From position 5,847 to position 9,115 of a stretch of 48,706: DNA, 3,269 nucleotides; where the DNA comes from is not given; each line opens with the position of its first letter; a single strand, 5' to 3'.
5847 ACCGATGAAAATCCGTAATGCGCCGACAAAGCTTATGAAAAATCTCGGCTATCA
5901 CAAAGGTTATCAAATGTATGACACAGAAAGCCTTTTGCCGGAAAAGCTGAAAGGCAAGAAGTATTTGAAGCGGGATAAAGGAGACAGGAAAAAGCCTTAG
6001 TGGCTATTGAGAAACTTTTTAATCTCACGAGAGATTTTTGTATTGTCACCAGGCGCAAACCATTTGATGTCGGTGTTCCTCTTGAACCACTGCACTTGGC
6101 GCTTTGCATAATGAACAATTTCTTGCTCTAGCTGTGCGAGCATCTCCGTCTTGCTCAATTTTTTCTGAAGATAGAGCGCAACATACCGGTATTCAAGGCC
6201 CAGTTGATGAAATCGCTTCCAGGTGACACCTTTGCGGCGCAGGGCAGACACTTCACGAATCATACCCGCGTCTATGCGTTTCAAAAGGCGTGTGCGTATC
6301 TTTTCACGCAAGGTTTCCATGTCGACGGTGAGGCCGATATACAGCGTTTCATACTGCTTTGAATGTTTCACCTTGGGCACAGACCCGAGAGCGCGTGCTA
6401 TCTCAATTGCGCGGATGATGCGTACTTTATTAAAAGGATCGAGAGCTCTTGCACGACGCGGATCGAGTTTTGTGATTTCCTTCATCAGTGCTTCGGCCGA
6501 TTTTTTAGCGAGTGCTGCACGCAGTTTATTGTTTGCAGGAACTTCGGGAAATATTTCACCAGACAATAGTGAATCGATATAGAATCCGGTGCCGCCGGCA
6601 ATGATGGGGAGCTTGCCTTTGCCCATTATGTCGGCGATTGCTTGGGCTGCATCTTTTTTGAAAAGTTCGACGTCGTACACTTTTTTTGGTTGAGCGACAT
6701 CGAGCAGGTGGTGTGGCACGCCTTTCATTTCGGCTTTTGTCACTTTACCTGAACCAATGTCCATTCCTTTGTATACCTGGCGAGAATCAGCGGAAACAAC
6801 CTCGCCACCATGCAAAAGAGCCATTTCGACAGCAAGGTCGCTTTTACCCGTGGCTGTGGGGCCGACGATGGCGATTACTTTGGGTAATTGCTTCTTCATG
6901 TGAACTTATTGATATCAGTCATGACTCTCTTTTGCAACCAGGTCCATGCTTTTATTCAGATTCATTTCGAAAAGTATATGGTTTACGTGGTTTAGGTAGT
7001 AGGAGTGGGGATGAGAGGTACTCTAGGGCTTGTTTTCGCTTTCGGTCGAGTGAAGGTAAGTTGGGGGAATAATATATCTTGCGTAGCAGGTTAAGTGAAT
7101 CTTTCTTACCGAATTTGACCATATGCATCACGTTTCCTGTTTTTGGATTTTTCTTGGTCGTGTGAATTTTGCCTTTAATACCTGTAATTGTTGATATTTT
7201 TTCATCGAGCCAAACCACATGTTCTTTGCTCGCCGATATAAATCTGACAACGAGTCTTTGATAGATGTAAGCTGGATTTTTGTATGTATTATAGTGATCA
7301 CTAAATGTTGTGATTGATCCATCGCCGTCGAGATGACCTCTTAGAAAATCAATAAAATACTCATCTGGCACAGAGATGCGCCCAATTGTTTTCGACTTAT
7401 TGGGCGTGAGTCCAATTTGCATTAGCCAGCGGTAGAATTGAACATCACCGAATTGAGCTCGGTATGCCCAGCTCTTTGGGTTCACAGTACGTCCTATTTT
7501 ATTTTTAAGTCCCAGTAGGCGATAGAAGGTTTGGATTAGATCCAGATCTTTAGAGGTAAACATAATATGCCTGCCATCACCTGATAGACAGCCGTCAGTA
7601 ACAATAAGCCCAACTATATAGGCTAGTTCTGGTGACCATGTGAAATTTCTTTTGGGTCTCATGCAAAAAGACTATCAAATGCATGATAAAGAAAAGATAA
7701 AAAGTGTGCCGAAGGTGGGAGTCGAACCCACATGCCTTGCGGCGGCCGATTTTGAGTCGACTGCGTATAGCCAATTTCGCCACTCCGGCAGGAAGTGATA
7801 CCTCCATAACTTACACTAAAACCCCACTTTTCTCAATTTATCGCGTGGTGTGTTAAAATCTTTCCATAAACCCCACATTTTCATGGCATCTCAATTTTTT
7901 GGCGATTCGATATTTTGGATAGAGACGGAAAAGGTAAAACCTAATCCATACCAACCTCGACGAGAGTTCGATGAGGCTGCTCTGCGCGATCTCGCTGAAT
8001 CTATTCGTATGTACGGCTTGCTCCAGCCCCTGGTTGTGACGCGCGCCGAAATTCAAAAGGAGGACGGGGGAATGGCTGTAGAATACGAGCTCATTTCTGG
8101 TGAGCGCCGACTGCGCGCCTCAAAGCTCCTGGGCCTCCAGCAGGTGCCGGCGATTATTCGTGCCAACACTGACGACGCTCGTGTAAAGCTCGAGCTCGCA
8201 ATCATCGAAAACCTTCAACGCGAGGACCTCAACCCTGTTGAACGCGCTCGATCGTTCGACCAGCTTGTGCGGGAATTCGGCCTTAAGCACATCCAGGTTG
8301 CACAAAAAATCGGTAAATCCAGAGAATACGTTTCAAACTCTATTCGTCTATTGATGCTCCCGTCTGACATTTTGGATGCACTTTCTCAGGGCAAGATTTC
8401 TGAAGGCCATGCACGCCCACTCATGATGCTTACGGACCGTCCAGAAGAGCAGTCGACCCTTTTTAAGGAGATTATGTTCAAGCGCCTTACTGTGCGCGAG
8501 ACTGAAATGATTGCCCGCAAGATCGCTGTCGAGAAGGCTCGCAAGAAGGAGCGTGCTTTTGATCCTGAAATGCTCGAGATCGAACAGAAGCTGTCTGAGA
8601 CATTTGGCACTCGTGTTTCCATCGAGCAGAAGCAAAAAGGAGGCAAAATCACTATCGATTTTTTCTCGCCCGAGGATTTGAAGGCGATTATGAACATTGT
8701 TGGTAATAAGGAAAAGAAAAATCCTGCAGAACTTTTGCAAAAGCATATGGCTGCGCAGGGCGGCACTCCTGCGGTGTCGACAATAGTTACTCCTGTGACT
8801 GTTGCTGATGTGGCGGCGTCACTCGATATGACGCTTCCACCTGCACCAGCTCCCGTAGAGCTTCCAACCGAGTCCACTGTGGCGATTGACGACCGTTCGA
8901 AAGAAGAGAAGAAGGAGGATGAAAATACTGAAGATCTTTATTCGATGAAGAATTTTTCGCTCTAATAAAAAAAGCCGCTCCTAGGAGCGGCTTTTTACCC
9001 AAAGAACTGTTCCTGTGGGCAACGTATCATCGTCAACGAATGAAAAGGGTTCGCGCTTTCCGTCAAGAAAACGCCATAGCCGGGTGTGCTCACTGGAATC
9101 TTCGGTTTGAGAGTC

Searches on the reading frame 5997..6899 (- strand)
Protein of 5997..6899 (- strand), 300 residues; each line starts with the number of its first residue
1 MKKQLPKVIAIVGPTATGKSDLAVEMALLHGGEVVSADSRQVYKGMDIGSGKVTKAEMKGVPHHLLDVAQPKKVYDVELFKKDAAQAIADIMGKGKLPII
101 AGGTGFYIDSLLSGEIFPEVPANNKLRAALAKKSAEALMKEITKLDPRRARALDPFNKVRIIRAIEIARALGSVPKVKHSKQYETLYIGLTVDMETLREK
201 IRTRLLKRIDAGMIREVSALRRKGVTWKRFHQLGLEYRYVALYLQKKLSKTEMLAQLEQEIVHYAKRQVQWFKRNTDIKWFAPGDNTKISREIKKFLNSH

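Call 28: search_protein_families(library=pfam, proteins=[window:5997-6899:-], max_evalue=0.001)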
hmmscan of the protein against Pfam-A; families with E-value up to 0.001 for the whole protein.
window:5997-6899:- (300 aa): 2 families
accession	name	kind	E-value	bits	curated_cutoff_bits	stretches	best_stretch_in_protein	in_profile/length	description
PF01715.23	IPPT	-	1.7e-65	221.6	23.6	1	41-274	1-242/243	IPP transferase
PF01745.22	IPT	-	3.9e-11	43.3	20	1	7-65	2-60/233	Isopentenyl transferase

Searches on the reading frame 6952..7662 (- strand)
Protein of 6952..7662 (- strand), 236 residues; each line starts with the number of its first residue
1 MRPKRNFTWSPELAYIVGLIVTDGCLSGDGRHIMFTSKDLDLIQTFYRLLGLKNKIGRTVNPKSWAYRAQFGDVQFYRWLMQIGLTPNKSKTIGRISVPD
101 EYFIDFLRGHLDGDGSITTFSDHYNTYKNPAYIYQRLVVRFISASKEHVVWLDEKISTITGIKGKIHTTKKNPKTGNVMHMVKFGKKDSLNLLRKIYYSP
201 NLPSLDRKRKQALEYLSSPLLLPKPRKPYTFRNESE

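Call 7: search_protein_families(library=pfam, proteins=[window:6952-7662:-], max_evalue=1)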
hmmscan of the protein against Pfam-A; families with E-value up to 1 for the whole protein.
window:6952-7662:- (236 aa): 3 families
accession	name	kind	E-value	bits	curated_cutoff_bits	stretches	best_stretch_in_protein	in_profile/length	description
PF14528.11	LAGLIDADG_3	-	6.5e-11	42.8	22.5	2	11-51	2-44/82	LAGLIDADG-like domain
PF09062.15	Endonuc_subdom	-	0.096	14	24.4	0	103-139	9-43/98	PI-PfuI Endonuclease subdomain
PF00961.24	LAGLIDADG_1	-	0.11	13.8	23.1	1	108-197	2-82/102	LAGLIDADG endonuclease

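Call 9: search_protein_families(library=ncbifam, proteins=[window:6952-7662:-], max_evalue=1)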
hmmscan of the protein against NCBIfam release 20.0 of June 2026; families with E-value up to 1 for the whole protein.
window:6952-7662:- (236 aa): 0 families

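Call 31: search_protein_families(library=phrogs, proteins=[window:6952-7662:-], max_evalue=1)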
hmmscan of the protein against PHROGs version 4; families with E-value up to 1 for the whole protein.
window:6952-7662:- (236 aa): 2 families
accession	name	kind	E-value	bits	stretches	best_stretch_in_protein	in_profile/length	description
phrog_4645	-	DNA, RNA and nucleotide metabolism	1.4e-26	94.3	1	9-214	104-302/308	endonuclease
phrog_5046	-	DNA, RNA and nucleotide metabolism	0.14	13.3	0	12-30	7-25/161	HNH endonuclease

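Call 76: search_protein_families(library=padloc, proteins=[window:6952-7662:-], max_evalue=0.1)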
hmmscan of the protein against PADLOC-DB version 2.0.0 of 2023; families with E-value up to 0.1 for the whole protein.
window:6952-7662:- (236 aa): 2 families
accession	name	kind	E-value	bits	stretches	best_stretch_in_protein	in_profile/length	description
PDLC03695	HEase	-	0.00012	20.2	1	14-180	5-162/192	homing endonuclease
PDLC03684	HEase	-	0.00068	17.7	1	105-228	13-122/166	homing endonuclease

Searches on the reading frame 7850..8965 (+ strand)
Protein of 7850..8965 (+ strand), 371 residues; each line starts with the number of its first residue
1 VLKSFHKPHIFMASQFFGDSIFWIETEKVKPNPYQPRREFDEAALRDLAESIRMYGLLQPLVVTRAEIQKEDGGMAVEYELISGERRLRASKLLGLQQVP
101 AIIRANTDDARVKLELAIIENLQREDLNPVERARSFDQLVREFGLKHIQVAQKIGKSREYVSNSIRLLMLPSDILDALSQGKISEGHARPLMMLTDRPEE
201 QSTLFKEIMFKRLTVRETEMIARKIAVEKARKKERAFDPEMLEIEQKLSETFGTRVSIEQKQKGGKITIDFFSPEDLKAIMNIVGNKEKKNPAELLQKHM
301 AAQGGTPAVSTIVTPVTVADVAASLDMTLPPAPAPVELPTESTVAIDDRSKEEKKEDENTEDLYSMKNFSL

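Call 28: search_protein_families(library=pfam, proteins=[window:7850-8965:+], max_evalue=0.001)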
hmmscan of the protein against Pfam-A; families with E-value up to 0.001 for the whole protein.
window:7850-8965:+ (371 aa): 3 families
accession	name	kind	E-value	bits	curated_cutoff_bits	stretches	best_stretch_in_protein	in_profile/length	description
PF17762.8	HTH_ParB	-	2.7e-31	108.2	22.6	1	125-225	1-100/102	ParB HTH domain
PF02195.25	ParB_N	-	3e-27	94.9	26.3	1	23-123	5-95/95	ParB N-terminal domain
PF23552.2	ParB_C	-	1e-10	41.3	23.8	1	238-282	2-47/50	ParB dimerisation domain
